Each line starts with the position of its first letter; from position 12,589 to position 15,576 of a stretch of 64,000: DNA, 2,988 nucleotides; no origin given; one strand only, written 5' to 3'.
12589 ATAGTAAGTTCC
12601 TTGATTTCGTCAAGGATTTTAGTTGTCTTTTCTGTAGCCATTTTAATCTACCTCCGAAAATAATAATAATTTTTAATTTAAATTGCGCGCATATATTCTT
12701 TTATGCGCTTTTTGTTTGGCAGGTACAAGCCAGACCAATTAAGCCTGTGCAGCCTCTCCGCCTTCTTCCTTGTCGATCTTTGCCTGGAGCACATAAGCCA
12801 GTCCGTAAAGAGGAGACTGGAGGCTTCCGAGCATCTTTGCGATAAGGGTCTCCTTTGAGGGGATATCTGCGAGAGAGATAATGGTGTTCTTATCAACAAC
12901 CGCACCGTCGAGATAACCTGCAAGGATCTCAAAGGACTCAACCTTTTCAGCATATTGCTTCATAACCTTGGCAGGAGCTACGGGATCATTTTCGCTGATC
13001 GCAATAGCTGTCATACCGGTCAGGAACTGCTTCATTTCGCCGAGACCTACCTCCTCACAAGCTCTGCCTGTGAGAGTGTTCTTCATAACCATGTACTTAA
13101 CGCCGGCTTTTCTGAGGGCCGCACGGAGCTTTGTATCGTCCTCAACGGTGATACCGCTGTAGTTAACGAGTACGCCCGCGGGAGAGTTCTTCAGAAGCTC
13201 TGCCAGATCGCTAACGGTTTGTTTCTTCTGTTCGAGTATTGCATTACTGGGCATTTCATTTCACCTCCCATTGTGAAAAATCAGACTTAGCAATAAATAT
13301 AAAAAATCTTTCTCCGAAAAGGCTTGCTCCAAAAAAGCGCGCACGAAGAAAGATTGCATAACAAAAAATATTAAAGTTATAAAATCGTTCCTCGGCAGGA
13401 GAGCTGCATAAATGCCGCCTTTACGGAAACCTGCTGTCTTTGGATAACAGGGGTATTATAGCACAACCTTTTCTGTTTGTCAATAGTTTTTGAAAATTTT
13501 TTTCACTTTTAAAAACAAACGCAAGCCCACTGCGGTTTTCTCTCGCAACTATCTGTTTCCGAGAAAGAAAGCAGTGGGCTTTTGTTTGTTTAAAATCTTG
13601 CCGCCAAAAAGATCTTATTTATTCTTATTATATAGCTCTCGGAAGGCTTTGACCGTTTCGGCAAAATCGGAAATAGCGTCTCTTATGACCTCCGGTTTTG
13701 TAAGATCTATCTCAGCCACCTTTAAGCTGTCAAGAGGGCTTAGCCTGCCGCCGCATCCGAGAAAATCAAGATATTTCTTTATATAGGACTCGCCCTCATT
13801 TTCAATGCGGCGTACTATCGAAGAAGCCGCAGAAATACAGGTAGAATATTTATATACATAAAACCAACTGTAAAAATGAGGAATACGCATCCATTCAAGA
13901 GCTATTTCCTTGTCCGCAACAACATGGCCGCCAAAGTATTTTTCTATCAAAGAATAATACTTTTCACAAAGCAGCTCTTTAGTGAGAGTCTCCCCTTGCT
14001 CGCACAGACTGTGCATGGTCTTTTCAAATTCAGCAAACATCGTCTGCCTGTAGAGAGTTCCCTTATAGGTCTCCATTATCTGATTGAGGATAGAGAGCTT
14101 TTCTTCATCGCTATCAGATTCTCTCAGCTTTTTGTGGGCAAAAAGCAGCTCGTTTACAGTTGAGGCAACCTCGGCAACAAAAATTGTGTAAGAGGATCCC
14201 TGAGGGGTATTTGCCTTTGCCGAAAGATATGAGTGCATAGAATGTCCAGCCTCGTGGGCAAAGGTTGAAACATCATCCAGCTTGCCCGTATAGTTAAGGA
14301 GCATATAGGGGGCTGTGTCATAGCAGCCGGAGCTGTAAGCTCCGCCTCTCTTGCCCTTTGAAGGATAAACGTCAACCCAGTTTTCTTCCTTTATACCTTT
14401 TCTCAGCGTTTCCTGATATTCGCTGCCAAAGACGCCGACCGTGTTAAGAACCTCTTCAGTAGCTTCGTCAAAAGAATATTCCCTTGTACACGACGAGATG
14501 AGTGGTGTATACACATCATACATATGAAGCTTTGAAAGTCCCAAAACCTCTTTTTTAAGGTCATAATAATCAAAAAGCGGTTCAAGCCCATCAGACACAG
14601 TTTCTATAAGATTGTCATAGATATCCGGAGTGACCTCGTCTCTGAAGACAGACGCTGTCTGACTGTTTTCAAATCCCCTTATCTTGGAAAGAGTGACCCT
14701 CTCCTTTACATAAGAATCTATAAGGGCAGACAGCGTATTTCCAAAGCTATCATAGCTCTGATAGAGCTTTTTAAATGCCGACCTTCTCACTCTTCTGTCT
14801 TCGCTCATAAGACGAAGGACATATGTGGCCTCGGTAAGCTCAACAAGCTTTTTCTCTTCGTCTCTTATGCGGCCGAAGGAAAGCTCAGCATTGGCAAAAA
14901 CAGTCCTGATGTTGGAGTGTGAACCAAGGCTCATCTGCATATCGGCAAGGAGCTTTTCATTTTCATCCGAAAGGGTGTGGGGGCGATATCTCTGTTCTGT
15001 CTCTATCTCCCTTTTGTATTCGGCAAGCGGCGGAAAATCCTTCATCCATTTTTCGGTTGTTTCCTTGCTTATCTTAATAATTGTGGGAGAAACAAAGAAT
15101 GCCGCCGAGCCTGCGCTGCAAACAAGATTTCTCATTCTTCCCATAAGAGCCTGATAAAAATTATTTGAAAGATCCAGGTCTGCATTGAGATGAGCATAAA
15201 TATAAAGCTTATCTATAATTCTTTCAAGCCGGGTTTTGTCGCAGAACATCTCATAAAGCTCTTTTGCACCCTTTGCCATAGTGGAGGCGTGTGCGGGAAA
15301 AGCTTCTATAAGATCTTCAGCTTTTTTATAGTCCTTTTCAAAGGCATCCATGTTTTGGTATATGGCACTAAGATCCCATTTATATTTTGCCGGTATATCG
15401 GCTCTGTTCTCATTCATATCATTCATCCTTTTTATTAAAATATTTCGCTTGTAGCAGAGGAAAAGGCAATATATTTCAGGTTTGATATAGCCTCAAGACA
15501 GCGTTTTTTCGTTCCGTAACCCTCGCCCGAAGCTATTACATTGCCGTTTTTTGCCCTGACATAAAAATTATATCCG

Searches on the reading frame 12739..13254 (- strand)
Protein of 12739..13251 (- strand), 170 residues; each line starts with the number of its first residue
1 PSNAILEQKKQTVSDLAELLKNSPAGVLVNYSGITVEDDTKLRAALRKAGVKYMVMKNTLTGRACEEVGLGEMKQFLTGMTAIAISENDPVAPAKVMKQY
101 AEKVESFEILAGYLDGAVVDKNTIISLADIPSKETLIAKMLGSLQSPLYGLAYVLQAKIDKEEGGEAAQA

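Call 16: find_encoding_contigs(protein=window:12739-13251:-, flank=4000, max_places=10)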
Protein window:12739-13251:- (170 aa): no gene with exactly this product is on record in the collection.

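Call 52: find_encoding_contigs(protein=window:12742-13254:-, flank=3000, max_places=10)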
Protein window:12742-13254:- (171 aa): no gene with exactly this product is on record in the collection.

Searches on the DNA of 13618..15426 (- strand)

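Call 37: search_rna_families(sources=[L075, L108, L112, L100, L096, L097, L117, L085, L104, L111, L139, L107, L123, L081, L064, L124], threshold=gathering)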
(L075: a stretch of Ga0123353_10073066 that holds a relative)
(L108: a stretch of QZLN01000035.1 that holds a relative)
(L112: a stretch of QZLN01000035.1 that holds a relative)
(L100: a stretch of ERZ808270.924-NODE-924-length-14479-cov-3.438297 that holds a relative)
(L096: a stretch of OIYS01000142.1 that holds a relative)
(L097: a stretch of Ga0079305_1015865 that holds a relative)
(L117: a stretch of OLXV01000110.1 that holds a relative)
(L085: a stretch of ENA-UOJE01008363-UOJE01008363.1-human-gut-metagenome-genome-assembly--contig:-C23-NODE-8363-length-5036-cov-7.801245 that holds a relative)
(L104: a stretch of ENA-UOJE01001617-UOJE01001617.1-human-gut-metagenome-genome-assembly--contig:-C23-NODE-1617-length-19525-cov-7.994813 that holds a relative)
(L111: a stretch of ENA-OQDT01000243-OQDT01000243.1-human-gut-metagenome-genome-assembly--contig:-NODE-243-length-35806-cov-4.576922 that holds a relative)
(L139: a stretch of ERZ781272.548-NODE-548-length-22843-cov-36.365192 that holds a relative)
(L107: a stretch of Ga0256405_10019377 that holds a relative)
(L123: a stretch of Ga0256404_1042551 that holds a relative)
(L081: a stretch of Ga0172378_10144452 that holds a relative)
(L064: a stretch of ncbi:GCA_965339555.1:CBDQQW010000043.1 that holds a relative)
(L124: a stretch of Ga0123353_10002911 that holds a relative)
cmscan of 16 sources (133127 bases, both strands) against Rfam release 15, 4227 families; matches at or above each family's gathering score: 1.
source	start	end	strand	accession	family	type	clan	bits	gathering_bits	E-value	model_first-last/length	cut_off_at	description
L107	469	542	+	RF00005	tRNA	Gene; tRNA;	CL00001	65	29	1.6e-11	1-71/71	no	tRNA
